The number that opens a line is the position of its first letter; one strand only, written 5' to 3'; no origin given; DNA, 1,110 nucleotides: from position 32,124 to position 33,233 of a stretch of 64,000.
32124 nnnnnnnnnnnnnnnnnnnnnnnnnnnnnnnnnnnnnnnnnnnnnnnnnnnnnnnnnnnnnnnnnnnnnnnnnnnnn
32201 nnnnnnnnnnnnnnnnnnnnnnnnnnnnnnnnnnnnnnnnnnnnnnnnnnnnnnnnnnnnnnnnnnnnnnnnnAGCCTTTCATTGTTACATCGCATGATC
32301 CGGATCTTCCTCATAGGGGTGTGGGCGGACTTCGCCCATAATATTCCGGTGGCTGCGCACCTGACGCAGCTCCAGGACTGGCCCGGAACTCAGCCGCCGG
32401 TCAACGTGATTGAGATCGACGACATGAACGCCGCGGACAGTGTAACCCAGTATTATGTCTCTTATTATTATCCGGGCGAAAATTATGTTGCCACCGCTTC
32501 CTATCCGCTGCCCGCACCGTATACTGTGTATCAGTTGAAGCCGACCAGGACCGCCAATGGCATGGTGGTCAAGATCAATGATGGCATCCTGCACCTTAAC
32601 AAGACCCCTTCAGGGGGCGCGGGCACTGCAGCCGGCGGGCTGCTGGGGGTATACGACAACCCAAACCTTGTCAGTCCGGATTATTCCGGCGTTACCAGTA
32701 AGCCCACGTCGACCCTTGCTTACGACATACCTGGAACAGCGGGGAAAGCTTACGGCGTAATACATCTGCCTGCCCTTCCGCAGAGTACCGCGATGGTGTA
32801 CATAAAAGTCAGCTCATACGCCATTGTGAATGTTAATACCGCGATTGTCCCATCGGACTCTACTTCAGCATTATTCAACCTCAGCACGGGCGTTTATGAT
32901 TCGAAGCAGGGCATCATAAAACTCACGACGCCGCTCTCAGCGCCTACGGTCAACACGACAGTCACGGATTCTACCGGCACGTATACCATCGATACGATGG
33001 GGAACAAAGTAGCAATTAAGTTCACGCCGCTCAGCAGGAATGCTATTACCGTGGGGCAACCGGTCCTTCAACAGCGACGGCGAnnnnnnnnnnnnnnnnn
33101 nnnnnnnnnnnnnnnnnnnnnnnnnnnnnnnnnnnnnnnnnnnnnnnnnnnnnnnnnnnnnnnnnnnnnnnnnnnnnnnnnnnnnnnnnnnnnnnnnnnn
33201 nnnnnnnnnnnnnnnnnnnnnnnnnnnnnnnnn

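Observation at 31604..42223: About 10.6-kb ORF chain that reads as one giant (~3,500 aa) protein built from two intermixed repeat families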

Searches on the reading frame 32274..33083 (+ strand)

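Call 5: search_protein_families(library=pfam, proteins=[window:32274-33083:+], max_evalue=0.01)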
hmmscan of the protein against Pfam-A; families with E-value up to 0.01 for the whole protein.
window:32274-33083:+ (270 aa): 0 families

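Call 31: search_protein_families(library=ncbifam, proteins=[window:32310-33053:+], max_evalue=1)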
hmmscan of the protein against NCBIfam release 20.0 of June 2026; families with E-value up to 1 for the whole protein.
window:32310-33053:+ (248 aa): 1 family
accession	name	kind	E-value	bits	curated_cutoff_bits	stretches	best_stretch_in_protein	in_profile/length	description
NF041655.1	MM0924_fam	subfamily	0.0068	16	45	1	80-98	21-39/57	MM0924 family protein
